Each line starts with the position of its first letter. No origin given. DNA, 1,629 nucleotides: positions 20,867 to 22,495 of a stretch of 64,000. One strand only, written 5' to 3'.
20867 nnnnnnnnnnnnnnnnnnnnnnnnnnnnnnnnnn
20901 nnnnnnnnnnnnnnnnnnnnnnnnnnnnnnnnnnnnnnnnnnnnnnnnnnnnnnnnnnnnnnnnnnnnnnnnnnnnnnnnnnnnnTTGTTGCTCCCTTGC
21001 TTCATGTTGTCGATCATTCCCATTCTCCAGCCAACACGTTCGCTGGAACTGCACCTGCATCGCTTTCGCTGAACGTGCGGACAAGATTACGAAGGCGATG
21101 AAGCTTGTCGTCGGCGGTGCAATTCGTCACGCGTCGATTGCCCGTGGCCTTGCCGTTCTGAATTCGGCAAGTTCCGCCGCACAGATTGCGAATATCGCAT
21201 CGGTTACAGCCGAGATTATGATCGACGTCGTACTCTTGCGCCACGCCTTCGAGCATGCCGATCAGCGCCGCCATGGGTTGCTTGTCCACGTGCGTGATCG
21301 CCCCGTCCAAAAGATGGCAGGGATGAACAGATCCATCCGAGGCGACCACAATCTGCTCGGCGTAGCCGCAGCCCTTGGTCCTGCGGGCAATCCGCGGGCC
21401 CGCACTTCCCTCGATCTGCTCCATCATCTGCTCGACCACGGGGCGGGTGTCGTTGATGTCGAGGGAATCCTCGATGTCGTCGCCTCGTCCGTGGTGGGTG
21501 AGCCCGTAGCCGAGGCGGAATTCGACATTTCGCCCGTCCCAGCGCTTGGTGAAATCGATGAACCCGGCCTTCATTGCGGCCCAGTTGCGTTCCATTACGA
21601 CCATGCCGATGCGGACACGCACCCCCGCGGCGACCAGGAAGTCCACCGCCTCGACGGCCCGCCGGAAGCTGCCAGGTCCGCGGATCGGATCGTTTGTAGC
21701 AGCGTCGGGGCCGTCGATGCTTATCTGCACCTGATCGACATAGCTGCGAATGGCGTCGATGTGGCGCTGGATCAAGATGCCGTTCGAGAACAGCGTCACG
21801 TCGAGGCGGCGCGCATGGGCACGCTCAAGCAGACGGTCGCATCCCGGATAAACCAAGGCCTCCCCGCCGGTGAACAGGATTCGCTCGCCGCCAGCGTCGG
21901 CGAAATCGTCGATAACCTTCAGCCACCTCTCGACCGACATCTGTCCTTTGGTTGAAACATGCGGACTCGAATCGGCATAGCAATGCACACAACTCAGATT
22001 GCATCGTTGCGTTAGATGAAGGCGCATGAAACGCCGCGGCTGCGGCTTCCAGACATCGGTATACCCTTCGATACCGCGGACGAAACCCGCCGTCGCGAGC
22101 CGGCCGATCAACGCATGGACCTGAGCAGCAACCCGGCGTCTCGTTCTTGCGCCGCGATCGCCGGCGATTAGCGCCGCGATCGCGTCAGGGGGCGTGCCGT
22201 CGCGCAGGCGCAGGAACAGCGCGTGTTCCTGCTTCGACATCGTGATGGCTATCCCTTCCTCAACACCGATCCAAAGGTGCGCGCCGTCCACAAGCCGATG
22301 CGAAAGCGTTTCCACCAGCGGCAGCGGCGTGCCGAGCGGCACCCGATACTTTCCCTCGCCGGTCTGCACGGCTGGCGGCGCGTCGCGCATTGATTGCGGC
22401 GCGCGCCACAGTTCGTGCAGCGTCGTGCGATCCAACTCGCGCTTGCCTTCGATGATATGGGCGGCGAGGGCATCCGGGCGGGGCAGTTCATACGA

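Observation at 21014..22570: Radical SAM/SPASM enzyme fused to a PqqD-like recognition element plus an extra ~100-aa N-terminal region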

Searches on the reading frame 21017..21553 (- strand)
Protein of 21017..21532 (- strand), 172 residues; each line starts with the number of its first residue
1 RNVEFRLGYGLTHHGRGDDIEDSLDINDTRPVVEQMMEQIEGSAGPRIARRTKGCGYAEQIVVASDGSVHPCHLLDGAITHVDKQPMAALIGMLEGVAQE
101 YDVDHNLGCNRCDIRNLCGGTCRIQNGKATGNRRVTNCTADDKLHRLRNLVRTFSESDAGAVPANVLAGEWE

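Call 5: search_protein_families(library=pfam, proteins=[window:21017-21532:-], max_evalue=10)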
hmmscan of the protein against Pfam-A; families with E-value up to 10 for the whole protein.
seq(172 aa): 0 families

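Call 62: search_solved_structures(query=A3, max_evalue=1, show_alignments=5)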
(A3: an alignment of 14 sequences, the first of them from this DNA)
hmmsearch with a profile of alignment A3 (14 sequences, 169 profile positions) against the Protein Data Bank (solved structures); distinct sequences matched with E-value up to 1: 4.
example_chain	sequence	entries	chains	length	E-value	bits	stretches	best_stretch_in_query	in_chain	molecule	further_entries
4k36_A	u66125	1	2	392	1.7e-08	37.8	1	58-147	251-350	Anaerobic sulfatase-maturating enzyme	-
4k37_A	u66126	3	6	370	2.2e-08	37.4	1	58-146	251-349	Anaerobic sulfatase-maturating enzyme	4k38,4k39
5wgg_A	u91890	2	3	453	1.6e-07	34.6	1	47-132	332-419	Radical SAM domain protein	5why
6c8v_A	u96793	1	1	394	0.018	18.1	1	14-155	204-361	Coenzyme PQQ synthesis protein E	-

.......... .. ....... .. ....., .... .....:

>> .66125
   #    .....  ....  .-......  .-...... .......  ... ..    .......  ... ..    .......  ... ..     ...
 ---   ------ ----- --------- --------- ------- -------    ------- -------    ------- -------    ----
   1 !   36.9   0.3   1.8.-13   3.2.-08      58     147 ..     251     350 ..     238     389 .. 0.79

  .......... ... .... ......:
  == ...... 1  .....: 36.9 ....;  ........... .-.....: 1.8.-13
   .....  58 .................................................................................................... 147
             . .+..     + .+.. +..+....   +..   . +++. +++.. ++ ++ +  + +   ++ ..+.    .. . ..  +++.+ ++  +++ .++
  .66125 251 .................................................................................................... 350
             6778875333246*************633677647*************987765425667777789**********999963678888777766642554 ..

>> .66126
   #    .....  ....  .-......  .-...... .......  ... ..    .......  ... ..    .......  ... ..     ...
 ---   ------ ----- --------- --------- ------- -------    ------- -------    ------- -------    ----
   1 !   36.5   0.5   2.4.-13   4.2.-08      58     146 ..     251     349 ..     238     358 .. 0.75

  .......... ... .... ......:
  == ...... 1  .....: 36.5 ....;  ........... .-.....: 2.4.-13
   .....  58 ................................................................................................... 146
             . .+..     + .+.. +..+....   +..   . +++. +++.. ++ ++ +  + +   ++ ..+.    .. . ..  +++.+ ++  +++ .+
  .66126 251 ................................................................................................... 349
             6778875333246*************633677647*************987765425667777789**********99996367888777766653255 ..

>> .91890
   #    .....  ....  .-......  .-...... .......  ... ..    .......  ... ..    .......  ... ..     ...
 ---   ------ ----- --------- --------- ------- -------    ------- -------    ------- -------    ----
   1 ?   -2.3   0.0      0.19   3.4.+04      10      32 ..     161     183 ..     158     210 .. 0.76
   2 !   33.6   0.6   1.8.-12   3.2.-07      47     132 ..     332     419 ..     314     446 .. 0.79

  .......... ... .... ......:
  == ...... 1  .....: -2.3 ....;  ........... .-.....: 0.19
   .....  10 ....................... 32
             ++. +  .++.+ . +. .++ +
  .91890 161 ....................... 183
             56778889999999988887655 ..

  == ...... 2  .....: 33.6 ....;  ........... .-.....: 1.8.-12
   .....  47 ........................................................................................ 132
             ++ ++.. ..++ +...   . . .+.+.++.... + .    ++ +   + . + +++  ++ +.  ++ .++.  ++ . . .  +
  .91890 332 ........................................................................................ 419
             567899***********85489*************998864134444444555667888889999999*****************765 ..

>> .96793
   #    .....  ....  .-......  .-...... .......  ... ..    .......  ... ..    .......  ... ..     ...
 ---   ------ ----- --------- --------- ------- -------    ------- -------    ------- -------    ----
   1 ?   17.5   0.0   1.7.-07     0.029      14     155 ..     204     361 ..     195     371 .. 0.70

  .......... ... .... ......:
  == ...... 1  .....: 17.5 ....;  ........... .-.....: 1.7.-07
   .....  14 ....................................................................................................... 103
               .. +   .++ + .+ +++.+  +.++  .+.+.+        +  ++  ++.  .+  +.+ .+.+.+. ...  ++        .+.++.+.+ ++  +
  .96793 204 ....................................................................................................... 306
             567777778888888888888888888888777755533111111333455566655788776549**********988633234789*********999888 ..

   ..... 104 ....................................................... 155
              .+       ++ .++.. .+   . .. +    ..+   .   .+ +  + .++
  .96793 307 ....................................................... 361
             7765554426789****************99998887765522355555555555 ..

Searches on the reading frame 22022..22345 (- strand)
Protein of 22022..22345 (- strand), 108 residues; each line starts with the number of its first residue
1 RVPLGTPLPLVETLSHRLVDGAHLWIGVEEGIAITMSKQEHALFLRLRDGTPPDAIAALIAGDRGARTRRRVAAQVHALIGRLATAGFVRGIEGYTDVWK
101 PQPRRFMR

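Call 33: search_solved_structures(query=A2, max_evalue=10, show_alignments=3)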
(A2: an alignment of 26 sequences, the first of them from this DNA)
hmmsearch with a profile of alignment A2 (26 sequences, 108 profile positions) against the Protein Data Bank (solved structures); distinct sequences matched with E-value up to 10: 9.
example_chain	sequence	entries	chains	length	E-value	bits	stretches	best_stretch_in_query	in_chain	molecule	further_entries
6jx3_B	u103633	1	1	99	6.4e-05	26.4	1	10-88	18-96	TfuB1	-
5v1u_A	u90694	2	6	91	7.6e-05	26.1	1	9-91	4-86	TbiB1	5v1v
2g9w_A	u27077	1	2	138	0.014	18.8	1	37-96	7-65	conserved hypothetical protein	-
3t8r_A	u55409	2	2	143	0.061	16.8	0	7-48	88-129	Staphylococcus aureus CymR | Staphylococcus aureus CymR (oxidized form)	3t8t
5fmn_A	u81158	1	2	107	0.072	16.5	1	65-104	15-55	INRS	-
3lwf_A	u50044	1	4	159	0.22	15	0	67-96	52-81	Putative transcriptional regulator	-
2fa5_A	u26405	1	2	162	0.23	14.9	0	53-88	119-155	transcriptional regulator marR/emrR family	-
4yy5_A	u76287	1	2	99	0.64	13.5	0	38-72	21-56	dTor_3x33L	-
4yy2_A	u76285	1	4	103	0.72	13.3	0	38-72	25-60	dTor_3x33L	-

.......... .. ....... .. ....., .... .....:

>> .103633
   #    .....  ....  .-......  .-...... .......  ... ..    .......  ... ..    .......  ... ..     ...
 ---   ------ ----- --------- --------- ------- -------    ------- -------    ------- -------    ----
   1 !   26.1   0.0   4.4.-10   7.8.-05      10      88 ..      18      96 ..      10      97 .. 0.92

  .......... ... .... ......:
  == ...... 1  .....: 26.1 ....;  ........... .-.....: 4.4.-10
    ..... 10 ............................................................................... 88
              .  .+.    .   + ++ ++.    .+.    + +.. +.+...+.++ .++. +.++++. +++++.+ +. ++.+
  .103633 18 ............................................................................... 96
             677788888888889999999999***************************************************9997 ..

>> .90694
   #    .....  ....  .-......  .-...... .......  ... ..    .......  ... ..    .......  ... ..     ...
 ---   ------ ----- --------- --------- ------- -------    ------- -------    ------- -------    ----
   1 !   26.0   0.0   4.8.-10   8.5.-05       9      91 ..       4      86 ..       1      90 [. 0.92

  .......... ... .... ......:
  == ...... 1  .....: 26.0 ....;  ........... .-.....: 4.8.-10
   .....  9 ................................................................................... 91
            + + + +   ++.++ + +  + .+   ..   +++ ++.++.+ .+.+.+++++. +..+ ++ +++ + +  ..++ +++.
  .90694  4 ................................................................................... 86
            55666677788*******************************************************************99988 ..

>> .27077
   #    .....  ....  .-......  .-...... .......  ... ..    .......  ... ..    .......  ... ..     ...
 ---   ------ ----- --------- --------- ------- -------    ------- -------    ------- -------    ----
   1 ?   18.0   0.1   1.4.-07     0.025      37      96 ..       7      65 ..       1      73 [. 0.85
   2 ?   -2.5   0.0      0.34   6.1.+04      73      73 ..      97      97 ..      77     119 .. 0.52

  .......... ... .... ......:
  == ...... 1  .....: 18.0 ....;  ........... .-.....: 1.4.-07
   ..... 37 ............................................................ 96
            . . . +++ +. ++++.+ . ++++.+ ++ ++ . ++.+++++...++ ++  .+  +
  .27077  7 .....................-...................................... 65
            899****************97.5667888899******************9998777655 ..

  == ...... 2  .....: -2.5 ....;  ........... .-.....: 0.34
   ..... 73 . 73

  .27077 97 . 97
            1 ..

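Call 42: predict_structure(alignment_id=A2)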
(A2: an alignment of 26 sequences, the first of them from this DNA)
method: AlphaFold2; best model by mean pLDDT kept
length: 108 residues; sequences in the alignment: 26
mean_pLDDT: 91.6   pTM: 0.79
mean pLDDT of the five models: 91.6, 91.4, 90.5, 90.5, 90.1
residues with pLDDT >= 90: 87; 70-90: 10; 50-70: 11; < 50: 0
segments of 3 or more residues with pLDDT < 50: none
pLDDT, mean of each block of 10 residues (from residue 1): 92 97 96 97 98 97 95 97 95 68 72
secondary structure, 60 per line:
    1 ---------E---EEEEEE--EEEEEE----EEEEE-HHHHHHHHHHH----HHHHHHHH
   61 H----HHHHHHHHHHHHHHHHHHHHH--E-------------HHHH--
elements in order: E14-19 E22-27 E32-36 H38-48 H53-61 H66-86 H103-106

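Call 49: fold_search(model_id=the predicted structure, library=pdb)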
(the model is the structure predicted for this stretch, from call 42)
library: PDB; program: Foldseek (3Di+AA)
matches with E <= 10: 178; with E <= 0.001: 0
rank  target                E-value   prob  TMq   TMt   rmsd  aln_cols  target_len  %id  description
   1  5v1u_B                4.5e-03  1.00  0.61  0.74   3.3        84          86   14  TbiB1 in Complex with the TbiA(beta) Leader Peptide (released 2018-09-05)
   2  5v1u_A                1.2e-02  1.00  0.61  0.76   3.3        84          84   14  TbiB1 in Complex with the TbiA(beta) Leader Peptide (released 2018-09-05)
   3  6jx3_B                2.2e-02  1.00  0.60  0.73   3.1        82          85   18  Lasso peptide synthetase B1 complexed with the leader peptide (released 2019-06-26)
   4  5v1v_A                2.3e-02  1.00  0.60  0.72   4.8        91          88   16  TbiB1 in Complex with the TbiA(alpha) Leader Peptide (released 2018-09-05)
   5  5v1u_C                2.4e-02  1.00  0.60  0.73   3.1        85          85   14  TbiB1 in Complex with the TbiA(beta) Leader Peptide (released 2018-09-05)
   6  5v1u_D                3.8e-02  1.00  0.59  0.74   3.2        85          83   14  TbiB1 in Complex with the TbiA(beta) Leader Peptide (released 2018-09-05)
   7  5lq4_B                1.9e-01  0.90  0.45  0.14   4.3        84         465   13  The Structure of ThcOx, the First Oxidase Protein from the Cyanobactin Pathways (released 2016-11-09)
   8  5why_B                5.2e-01  0.77  0.42  0.13   4.3        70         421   10  Structural Insights into Thioether Bond Formation in the Biosynthesis of Sactipeptides (released 2017-07-26)
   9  5lq4_A                6.6e-01  0.66  0.43  0.13   4.2        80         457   11  The Structure of ThcOx, the First Oxidase Protein from the Cyanobactin Pathways (released 2016-11-09)
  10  8pz5_A                8.5e-01  0.63  0.49  0.14   3.9        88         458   11  Structure of ThcOx, solved at wavelength 3.099 A (released 2023-10-25)
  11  5why_A                1.0e+00  0.57  0.42  0.13   4.5        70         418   10  Structural Insights into Thioether Bond Formation in the Biosynthesis of Sactipeptides (released 2017-07-26)
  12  8t19_A                1.1e+00  0.44  0.47  0.56   4.0        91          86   24  RiPP precursor peptide recognition element (RRE) domain of Ocin-ThiF-like partner protein, PbtF, bound to an 8 residue (released 2024-06-12)
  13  9rn1_M                1.2e+00  0.11  0.28  0.12  12.5        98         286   13  Structure of BAF-nucleosome complex with OCT4-SOX2 at SHL+6 in ADP-bound state, BAF47 bound to ATPase lobe 2 (released 2026-02-11)
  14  8hkr_B                1.3e+00  0.57  0.50  0.17   4.2        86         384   19  Crystal Structure of Histone H3 Lysine 79 (H3K79) Methyltransferase Rv2067c from Mycobacterium tuberculosis (released 2023-10-18)
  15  5wgg_A                1.4e+00  0.54  0.48  0.14   3.8        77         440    9  Structural Insights into Thioether Bond Formation in the Biosynthesis of Sactipeptides (released 2017-07-26)
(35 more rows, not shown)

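Call 59: search_protein_representatives(alignment_id=A2)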
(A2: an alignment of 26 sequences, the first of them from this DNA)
Query: 26 sequences, 108 profile positions. Proteins with E-value up to 0.001 (for the whole library): 52; up to 1e-10: 23; up to 1e-30: 3. The best 52 are listed.
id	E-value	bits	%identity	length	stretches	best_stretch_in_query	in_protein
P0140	7.1e-32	126.0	-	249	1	1-108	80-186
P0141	4.3e-31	123.5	-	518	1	1-108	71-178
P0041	7.4e-31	122.7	-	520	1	3-108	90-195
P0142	1.8e-28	115.1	-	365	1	2-108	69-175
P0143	6.2e-27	110.1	-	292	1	2-108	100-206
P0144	2.9e-26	107.9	-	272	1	1-108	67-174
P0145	3.1e-24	101.4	-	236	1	3-108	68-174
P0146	3.1e-23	98.2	-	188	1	2-98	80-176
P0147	6.6e-23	97.1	-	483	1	1-108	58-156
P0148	4.8e-22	94.4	-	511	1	2-108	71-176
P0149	8.8e-22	93.5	-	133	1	2-101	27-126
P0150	6.0e-19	84.4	-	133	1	1-96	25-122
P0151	1.7e-18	83.0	-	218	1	1-108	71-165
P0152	2.8e-18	82.2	-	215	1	5-108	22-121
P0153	7.6e-17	77.6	-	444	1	3-108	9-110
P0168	2.4e-05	40.7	-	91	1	8-89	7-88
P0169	5.4e-05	39.5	-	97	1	14-89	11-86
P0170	6.3e-05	39.3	-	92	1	8-89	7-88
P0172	9.0e-05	38.8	-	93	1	13-90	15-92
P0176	1.6e-04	38.0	-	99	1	3-86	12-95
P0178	1.7e-04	37.9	-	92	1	3-88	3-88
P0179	2.4e-04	37.4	-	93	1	2-90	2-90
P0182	4.0e-04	36.7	-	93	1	11-89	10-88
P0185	4.7e-04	36.5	-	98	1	14-90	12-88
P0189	9.2e-04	35.6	-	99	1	8-89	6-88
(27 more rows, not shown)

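Call 60: search_protein_families(library=pfam, proteins=[P0168, P0169, P0170, P0172, P0176, P0178, P0179, P0182, P0185, P0189], max_evalue=0.01)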
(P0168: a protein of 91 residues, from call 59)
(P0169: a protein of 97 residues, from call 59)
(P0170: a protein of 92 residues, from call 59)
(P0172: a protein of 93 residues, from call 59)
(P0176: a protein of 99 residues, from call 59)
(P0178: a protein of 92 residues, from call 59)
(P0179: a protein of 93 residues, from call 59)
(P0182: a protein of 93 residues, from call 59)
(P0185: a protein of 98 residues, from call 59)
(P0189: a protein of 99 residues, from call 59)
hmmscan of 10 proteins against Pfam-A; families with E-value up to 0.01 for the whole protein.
P0168 (91 aa): 1 family
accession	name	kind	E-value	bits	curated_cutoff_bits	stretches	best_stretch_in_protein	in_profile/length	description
PF05402.18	PqqD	-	8.7e-16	58.5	23.4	1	22-88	1-67/67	Coenzyme PQQ synthesis protein D (PqqD)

P0169 (97 aa): 1 family
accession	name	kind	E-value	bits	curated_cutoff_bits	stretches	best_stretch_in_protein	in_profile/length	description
PF05402.18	PqqD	-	1.2e-16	61.3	23.4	1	20-86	1-67/67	Coenzyme PQQ synthesis protein D (PqqD)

P0170 (92 aa): 1 family
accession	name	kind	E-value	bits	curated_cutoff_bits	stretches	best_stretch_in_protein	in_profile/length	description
PF05402.18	PqqD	-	1.4e-18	67.4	23.4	1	23-88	2-67/67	Coenzyme PQQ synthesis protein D (PqqD)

P0172 (93 aa): 1 family
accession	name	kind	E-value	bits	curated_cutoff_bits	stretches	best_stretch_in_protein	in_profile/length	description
PF05402.18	PqqD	-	1.4e-10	41.8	23.4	1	27-91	3-67/67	Coenzyme PQQ synthesis protein D (PqqD)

P0176 (99 aa): 1 family
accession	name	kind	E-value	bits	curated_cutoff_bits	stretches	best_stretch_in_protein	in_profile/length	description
PF05402.18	PqqD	-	1.7e-14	54.3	23.4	1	32-98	1-67/67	Coenzyme PQQ synthesis protein D (PqqD)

P0178 (92 aa): 1 family
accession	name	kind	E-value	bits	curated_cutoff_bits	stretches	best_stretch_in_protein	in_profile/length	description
PF05402.18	PqqD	-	1e-18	67.8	23.4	1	23-88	1-66/67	Coenzyme PQQ synthesis protein D (PqqD)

P0179 (93 aa): 2 families
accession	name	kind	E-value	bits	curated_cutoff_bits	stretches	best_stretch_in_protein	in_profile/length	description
PF05402.18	PqqD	-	6.2e-13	49.3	23.4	1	25-89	3-67/67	Coenzyme PQQ synthesis protein D (PqqD)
PF08220.18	HTH_DeoR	-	0.00046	20.3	21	1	60-80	19-39/57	DeoR-like helix-turn-helix domain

P0182 (93 aa): 4 families
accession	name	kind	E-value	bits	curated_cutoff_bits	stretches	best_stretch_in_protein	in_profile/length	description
PF05402.18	PqqD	-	2.3e-18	66.7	23.4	1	24-87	3-66/67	Coenzyme PQQ synthesis protein D (PqqD)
PF21782.3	PKMT_2nd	-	3.4e-07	31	27.8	1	7-76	2-70/98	PKMT, C-terminal winged helix domain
PF19102.7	DUF5789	-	0.00051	20.4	21.7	1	35-78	23-66/75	Family of unknown function (DUF5789)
PF21084.3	DUF4423_like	-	0.0017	19.1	24.1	1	10-68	2-60/76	Winged Helix-turn-helix domain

P0185 (98 aa): 1 family
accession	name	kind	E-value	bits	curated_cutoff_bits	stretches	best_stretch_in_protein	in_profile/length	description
PF05402.18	PqqD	-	1.2e-15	58.1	23.4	1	21-87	1-67/67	Coenzyme PQQ synthesis protein D (PqqD)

P0189 (99 aa): 1 family
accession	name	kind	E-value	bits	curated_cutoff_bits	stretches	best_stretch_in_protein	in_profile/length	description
PF05402.18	PqqD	-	7.5e-17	61.9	23.4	1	21-88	1-67/67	Coenzyme PQQ synthesis protein D (PqqD)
